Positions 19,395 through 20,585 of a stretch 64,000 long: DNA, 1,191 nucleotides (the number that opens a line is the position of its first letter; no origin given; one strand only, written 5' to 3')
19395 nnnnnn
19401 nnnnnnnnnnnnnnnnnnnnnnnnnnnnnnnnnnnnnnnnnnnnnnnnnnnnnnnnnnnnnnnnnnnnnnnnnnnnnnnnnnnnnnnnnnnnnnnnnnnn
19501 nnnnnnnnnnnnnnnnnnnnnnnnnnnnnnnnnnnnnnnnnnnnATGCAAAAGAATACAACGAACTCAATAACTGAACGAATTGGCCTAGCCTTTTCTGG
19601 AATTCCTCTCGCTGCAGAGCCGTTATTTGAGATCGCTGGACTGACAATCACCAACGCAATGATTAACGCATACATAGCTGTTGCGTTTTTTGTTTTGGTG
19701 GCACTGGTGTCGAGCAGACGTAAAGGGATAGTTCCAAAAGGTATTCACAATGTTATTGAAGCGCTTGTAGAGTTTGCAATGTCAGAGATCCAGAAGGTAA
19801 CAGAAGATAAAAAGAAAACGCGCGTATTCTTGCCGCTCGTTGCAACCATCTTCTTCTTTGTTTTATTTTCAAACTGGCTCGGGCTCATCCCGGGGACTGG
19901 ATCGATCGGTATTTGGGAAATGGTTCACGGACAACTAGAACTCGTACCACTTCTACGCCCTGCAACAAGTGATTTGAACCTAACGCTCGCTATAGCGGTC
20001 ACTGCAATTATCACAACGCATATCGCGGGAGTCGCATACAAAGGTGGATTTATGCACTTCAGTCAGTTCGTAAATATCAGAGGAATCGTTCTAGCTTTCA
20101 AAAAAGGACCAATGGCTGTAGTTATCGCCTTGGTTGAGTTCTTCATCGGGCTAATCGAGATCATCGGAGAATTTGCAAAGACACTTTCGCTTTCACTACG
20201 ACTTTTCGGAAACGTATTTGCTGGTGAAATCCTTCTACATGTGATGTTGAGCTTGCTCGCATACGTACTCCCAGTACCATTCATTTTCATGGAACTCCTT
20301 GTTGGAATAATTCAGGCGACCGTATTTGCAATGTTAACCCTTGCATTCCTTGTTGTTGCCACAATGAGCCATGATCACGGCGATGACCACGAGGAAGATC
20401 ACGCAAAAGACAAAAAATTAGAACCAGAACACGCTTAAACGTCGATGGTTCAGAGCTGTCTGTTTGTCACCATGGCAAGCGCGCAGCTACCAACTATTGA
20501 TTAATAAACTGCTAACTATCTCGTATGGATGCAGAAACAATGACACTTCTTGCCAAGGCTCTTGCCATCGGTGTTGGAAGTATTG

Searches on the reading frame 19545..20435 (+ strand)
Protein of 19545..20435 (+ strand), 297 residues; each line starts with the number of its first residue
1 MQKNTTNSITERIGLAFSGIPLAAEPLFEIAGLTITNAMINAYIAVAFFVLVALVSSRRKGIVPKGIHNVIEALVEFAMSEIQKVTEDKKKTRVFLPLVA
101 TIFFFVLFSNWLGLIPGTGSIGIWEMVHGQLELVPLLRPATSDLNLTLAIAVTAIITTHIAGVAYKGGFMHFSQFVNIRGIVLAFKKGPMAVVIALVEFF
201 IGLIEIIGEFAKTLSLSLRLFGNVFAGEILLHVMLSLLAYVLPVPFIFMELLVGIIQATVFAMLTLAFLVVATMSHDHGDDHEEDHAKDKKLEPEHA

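Call 14: find_encoding_contigs(protein=window:19545-20435:+, flank=3000, max_places=10)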
Protein window:19545-20435:+ (297 aa): 10 contigs read that carry it; 6 places shown.
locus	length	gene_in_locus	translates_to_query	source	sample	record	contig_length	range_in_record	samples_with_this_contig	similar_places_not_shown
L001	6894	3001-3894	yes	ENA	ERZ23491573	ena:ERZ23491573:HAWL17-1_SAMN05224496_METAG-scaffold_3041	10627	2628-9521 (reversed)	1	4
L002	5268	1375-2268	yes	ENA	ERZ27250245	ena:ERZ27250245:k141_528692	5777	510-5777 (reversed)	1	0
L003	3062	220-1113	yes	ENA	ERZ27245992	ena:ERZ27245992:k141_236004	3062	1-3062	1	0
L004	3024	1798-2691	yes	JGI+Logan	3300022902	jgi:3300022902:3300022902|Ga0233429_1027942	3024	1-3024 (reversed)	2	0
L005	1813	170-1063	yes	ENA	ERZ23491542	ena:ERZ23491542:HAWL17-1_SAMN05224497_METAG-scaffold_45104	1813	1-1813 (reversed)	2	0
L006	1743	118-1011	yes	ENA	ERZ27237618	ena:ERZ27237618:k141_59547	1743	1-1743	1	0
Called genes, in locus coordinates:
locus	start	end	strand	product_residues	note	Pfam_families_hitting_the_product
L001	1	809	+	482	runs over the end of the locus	PF09334:tRNA-synt_1g, PF00133:tRNA-synt_1, PF01406:tRNA-synt_1e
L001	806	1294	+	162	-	PF02674:Colicin_V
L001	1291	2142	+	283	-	PF01026:TatD_DNase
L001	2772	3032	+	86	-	PF09527:ATPase_gene1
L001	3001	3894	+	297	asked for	PF00119:ATP-synt_A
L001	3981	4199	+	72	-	PF00137:ATP-synt_C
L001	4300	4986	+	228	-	PF00430:ATP-synt_B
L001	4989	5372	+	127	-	PF00213:OSCP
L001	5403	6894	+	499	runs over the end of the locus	PF02874:ATP-synt_ab_N, PF00006:ATP-synt_ab, PF00306:ATP-synt_ab_C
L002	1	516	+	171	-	?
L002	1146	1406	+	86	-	PF09527:ATPase_gene1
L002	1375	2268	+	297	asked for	PF00119:ATP-synt_A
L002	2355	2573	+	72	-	PF00137:ATP-synt_C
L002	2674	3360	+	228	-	PF00430:ATP-synt_B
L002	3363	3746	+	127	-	PF00213:OSCP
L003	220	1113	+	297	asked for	PF00119:ATP-synt_A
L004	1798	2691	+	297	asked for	PF00119:ATP-synt_A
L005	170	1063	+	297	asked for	PF00119:ATP-synt_A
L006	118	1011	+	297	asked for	PF00119:ATP-synt_A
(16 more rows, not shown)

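Call 16: find_homologous_proteins(query=window:19545-20435:+, max_evalue=1e-30)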
Query window:19545-20435:+ (297 aa): 2251 proteins with E <= 1e-30 among 8000 candidates; the best 120 are listed.
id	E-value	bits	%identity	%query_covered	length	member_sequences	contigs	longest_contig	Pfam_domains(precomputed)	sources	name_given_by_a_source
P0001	6.4e-160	549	85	100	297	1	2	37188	PF00119.26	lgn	-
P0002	8.8e-155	532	86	92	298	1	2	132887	PF00119.26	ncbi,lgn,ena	-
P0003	3.9e-132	458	72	100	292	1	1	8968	PF00119.26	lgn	-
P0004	1.1e-131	456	74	97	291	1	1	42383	PF00119.26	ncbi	-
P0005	2.3e-131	455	78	88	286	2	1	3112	PF00119.26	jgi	-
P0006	3.1e-130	452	77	89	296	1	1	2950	PF00119.26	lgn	-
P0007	5.0e-129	448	74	93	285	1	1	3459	PF00119.26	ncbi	ncbi:MAG: F0F1 ATP synthase subunit A [Patescibacteria group bacterium]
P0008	4.4e-127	441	72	93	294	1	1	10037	PF00119.26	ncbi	ncbi:MAG: F0F1 ATP synthase subunit A [bacterium]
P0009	2.0e-126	439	69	100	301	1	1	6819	PF00119.26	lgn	-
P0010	2.3e-126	439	68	98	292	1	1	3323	PF00119.26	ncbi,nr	ncbi:F0F1 ATP synthase subunit A [Patescibacteria group bacterium]|nr:F0F1 ATP synthase subunit A [P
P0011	6.4e-126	437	77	86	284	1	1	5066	PF00119.26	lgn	-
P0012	1.1e-125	437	70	94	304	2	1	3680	PF00119.26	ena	-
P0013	2.9e-125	435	67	100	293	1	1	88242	PF00119.26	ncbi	-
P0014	3.1e-125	435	70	97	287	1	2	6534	PF00119.26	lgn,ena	-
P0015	1.1e-124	433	69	96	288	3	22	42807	PF00119.26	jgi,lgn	-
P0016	1.4e-124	433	69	100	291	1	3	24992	PF00119.26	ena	-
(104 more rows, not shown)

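Call 17: find_encoding_contigs(protein=P0001, flank=3000, max_places=3)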
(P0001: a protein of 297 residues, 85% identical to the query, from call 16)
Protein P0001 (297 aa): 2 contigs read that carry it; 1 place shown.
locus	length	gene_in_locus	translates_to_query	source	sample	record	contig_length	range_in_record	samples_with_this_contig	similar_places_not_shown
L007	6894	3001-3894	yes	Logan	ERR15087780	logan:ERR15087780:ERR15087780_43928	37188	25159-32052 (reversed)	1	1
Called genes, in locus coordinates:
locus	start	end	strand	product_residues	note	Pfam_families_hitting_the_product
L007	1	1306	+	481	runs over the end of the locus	PF09334:tRNA-synt_1g, PF00133:tRNA-synt_1, PF01406:tRNA-synt_1e (weak)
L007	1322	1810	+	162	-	PF02674:Colicin_V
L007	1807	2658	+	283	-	PF01026:TatD_DNase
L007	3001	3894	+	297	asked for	PF00119:ATP-synt_A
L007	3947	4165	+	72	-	PF00137:ATP-synt_C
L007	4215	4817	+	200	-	PF00430:ATP-synt_B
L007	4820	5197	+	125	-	PF00213:OSCP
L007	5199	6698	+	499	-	PF02874:ATP-synt_ab_N, PF00006:ATP-synt_ab, PF00306:ATP-synt_ab_C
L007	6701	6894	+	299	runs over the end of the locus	PF00231:ATP-synt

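Call 18: find_encoding_contigs(protein=P0002, flank=3000, max_places=3)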
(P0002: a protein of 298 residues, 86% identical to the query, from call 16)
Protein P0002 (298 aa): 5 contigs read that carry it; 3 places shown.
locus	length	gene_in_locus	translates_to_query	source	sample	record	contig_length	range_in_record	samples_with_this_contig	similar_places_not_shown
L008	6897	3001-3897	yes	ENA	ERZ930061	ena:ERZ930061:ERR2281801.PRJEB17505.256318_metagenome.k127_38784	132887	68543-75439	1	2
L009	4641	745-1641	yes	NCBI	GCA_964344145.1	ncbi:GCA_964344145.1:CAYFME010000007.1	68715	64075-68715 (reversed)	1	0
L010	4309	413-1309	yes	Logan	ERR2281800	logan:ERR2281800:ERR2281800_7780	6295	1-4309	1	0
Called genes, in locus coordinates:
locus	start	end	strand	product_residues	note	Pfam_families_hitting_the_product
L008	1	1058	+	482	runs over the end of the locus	PF09334:tRNA-synt_1g, PF00133:tRNA-synt_1, PF01406:tRNA-synt_1e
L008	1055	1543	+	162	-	PF02674:Colicin_V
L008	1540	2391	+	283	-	PF01026:TatD_DNase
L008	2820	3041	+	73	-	PF09527:ATPase_gene1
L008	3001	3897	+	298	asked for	PF00119:ATP-synt_A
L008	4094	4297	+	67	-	PF00137:ATP-synt_C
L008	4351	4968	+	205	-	-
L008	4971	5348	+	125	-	PF00213:OSCP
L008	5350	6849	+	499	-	PF02874:ATP-synt_ab_N, PF00006:ATP-synt_ab, PF00306:ATP-synt_ab_C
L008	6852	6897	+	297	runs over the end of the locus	PF00231:ATP-synt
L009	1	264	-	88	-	?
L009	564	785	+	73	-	PF09527:ATPase_gene1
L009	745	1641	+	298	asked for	PF00119:ATP-synt_A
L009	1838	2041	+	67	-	PF00137:ATP-synt_C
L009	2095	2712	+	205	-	-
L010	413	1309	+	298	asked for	PF00119:ATP-synt_A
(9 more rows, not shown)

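Call 28: find_related_loci(query=A3, collection=genome_contigs, flank=3000)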
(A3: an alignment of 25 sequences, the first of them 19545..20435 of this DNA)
Query A3 (297 aa) in genome_contigs; peptide patterns used: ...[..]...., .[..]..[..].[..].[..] (x = any residue, [..] = any of these).
600 stretches matched a pattern (row limit reached: there are more); 583 encode a relative of the query (tblastn E <= 1e-3); the best 80 are kept; 80 distinct loci.
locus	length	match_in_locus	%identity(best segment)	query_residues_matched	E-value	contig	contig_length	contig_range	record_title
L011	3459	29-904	70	2-293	3e-140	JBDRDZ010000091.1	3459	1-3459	MAG: Patescibacteria group bacterium isolate MEGAHIT-group-1.29 k141_646139, whole genome shotgun sequence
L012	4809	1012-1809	71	20-289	3e-126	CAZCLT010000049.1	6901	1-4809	MAG TPA_asm: uncultured Gammaproteobacteria bacterium isolate binchicken_co38_1068 genome assembly, contig: NODE_23187_l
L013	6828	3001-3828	60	21-297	1e-108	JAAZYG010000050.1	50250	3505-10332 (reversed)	MAG: Candidatus Uhrbacteria bacterium isolate bin41o c_000001206365, whole genome shotgun sequence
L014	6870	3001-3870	56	1-297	3e-106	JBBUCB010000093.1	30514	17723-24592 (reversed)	MAG: Patescibacteria group bacterium isolate H41-bin178_1 H41_bin178_1_000000000093, whole genome shotgun sequence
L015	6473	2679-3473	63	21-287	6e-107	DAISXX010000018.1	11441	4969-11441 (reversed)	MAG TPA_asm: Patescibacteria group bacterium isolate CTOTU9708 NODE_559_length_11441_cov_6.781574, whole genome shotgun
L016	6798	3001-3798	60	21-287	1e-102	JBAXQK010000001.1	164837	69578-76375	MAG: Candidatus Uhrbacteria bacterium isolate ELA555 MAG555_1, whole genome shotgun sequence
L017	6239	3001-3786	61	21-287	5e-100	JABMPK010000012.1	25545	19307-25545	MAG: Candidatus Uhrbacteria bacterium isolate bin.195 k141_704049, whole genome shotgun sequence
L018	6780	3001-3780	57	1-273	4e-93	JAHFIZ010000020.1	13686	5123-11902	MAG: Candidatus Uhrbacteria bacterium isolate nzgw374 NODE_4443_length_13687_cov_3.403361, whole genome shotgun sequence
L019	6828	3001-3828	51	20-297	6e-93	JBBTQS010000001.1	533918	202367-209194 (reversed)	MAG: Patescibacteria group bacterium isolate H41-bin251_1 H41_bin251_1_000000000001, whole genome shotgun sequence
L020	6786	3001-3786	50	21-282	6e-85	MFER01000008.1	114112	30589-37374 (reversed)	MAG: Candidatus Doudnabacteria bacterium RIFCSPHIGHO2_02_FULL_43_13b rifcsphigho2_02_scaffold_2822, whole genome shotgun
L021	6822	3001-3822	50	20-296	3e-85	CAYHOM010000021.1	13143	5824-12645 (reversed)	MAG TPA_asm: uncultured Gammaproteobacteria bacterium isolate ERP119705_co15_210 genome assembly, contig: NODE_5339_leng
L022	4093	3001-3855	46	20-294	1e-84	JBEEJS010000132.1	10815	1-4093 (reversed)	MAG: Candidatus Parcubacteria bacterium isolate cobbmillcreek_2019_sw_WHONDRS-S19S_0090_B_bin.14 scaffold_246777, whole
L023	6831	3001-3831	48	20-297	5e-84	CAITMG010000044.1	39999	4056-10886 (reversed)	Candidatus Uhrbacteria bacterium isolate MJ110927B_bin-298 genome assembly, contig: bin-298:44/97, whole genome shotgun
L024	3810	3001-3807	48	20-280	3e-82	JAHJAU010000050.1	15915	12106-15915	MAG: Patescibacteria group bacterium isolate Modern_marine.mb.227 Modern_marine.mb.227_k141_1356476, whole genome shotgu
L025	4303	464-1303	47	20-294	1e-81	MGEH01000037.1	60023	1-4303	MAG: Candidatus Uhrbacteria bacterium RIFCSPHIGHO2_12_FULL_60_25 rifcsphigho2_12_scaffold_931, whole genome shotgun sequ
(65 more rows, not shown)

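Call 35: find_encoding_contigs(protein=P0003, flank=2500, max_places=2)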
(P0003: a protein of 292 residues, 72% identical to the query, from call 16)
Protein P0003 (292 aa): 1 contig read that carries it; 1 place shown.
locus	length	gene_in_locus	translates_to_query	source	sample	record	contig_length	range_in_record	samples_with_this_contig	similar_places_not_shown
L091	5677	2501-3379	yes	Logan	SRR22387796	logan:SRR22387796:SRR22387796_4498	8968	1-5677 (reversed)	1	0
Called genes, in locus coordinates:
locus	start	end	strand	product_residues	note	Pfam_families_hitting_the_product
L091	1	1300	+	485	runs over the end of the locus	PF01921:tRNA-synt_1f (faint), PF09334:tRNA-synt_1g, PF00133:tRNA-synt_1, PF01406:tRNA-synt_1e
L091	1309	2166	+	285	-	PF01026:TatD_DNase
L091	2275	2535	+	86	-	PF09527:ATPase_gene1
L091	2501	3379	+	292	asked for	PF00119:ATP-synt_A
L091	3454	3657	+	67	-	PF00137:ATP-synt_C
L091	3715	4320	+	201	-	PF00430:ATP-synt_B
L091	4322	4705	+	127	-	PF00213:OSCP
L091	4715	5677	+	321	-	?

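Call 36: find_encoding_contigs(protein=P0004, flank=2500, max_places=2)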
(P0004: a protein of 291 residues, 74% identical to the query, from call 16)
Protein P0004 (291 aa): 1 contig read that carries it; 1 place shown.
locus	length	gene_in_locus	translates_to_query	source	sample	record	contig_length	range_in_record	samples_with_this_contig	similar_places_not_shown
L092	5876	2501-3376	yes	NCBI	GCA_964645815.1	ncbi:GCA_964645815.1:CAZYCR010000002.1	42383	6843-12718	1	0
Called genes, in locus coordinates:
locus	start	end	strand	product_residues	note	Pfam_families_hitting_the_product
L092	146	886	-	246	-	-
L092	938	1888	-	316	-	-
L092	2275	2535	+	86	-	PF09527:ATPase_gene1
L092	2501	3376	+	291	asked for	PF00119:ATP-synt_A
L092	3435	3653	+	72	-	PF00137:ATP-synt_C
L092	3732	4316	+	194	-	PF00430:ATP-synt_B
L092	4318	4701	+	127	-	PF00213:OSCP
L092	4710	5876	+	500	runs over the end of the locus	PF02874:ATP-synt_ab_N, PF00006:ATP-synt_ab, PF06745:ATPase (weak), PF00306:ATP-synt_ab_C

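Call 37: find_encoding_contigs(protein=P0008, flank=2500, max_places=2)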
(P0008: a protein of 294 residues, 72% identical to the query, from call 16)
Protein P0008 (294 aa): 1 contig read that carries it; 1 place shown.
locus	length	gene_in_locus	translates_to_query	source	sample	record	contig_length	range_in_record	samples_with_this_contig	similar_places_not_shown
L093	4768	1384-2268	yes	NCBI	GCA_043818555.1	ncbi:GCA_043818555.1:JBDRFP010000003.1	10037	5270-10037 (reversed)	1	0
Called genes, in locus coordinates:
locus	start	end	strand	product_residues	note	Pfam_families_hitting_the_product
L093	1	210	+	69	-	?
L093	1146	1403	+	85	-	PF09527:ATPase_gene1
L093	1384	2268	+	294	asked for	PF00119:ATP-synt_A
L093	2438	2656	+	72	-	PF00137:ATP-synt_C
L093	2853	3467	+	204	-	PF00430:ATP-synt_B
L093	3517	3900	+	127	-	PF00213:OSCP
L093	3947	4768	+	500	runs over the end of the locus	PF02874:ATP-synt_ab_N, PF00006:ATP-synt_ab, PF00306:ATP-synt_ab_C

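Call 55: find_encoding_contigs(protein=P0005, flank=2500, max_places=2)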
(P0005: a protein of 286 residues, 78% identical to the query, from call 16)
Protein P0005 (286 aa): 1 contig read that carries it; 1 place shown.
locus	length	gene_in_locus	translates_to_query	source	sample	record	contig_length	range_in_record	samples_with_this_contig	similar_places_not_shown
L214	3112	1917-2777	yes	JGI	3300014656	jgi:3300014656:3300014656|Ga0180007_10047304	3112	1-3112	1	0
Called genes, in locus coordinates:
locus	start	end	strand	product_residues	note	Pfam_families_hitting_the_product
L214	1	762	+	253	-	?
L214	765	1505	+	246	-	PF00117:GATase, PF07722:Peptidase_C26 (faint)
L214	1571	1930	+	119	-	PF09527:ATPase_gene1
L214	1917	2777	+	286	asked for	PF00119:ATP-synt_A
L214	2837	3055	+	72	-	PF00137:ATP-synt_C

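Call 56: find_encoding_contigs(protein=P0006, flank=2500, max_places=2)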
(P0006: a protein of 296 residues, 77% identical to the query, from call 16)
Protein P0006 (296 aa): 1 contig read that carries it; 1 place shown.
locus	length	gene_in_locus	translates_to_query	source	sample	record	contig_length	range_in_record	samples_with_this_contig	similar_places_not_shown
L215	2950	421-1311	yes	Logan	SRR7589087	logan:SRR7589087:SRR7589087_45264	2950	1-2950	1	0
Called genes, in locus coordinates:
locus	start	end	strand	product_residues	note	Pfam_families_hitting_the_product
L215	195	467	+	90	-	PF09527:ATPase_gene1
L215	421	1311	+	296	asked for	PF00119:ATP-synt_A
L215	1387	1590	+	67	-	PF00137:ATP-synt_C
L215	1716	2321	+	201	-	PF00430:ATP-synt_B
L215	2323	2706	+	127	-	PF00213:OSCP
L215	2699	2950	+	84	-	?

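Call 57: find_encoding_contigs(protein=P0011, flank=2500, max_places=2)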
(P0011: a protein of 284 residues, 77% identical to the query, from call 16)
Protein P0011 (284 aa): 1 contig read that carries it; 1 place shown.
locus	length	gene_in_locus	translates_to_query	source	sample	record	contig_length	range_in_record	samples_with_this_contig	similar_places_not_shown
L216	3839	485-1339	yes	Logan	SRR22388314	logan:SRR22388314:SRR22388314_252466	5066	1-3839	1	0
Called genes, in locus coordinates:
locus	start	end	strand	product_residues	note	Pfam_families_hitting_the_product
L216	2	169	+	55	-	?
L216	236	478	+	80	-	PF09527:ATPase_gene1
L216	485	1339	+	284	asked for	PF00119:ATP-synt_A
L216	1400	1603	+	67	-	PF00137:ATP-synt_C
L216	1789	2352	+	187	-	PF00430:ATP-synt_B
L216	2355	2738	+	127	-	PF00213:OSCP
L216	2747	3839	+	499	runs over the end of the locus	PF02874:ATP-synt_ab_N, PF00006:ATP-synt_ab, PF00306:ATP-synt_ab_C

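Call 89: find_encoding_contigs(protein=P0016, flank=2500, max_places=2)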
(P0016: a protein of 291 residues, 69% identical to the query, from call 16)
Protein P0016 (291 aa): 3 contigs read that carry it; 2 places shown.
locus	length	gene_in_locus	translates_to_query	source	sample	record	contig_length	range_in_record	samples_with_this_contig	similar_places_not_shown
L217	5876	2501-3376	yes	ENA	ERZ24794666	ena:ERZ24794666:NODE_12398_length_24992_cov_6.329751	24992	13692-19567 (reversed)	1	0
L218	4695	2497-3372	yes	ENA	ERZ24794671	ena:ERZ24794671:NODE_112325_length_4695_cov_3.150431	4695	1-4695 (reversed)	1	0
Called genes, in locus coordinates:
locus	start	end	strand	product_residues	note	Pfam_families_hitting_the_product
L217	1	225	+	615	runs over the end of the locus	-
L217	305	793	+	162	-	PF02674:Colicin_V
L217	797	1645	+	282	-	PF01026:TatD_DNase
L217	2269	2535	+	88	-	PF09527:ATPase_gene1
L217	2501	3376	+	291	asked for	PF00119:ATP-synt_A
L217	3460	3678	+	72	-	PF00137:ATP-synt_C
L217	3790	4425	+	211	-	PF00430:ATP-synt_B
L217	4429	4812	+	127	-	PF00213:OSCP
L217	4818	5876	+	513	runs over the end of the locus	PF02874:ATP-synt_ab_N, PF00006:ATP-synt_ab, PF00306:ATP-synt_ab_C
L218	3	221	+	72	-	?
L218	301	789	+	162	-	PF02674:Colicin_V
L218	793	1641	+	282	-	PF01026:TatD_DNase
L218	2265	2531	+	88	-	PF09527:ATPase_gene1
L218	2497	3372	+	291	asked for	PF00119:ATP-synt_A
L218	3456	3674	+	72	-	PF00137:ATP-synt_C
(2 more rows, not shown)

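Call 90: find_encoding_contigs(protein=P0009, flank=2500, max_places=2)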
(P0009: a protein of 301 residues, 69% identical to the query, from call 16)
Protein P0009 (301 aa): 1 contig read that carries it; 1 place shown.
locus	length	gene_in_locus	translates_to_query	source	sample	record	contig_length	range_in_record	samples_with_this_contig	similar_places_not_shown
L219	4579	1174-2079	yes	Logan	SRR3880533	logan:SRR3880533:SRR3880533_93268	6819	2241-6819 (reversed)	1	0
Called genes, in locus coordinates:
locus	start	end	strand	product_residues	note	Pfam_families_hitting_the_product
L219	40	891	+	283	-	PF01026:TatD_DNase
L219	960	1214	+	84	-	PF09527:ATPase_gene1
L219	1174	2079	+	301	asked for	PF00119:ATP-synt_A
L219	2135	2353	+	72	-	PF00137:ATP-synt_C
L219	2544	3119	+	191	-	PF00430:ATP-synt_B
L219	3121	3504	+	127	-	PF00213:OSCP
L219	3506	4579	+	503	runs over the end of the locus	PF02874:ATP-synt_ab_N, PF00006:ATP-synt_ab, PF00306:ATP-synt_ab_C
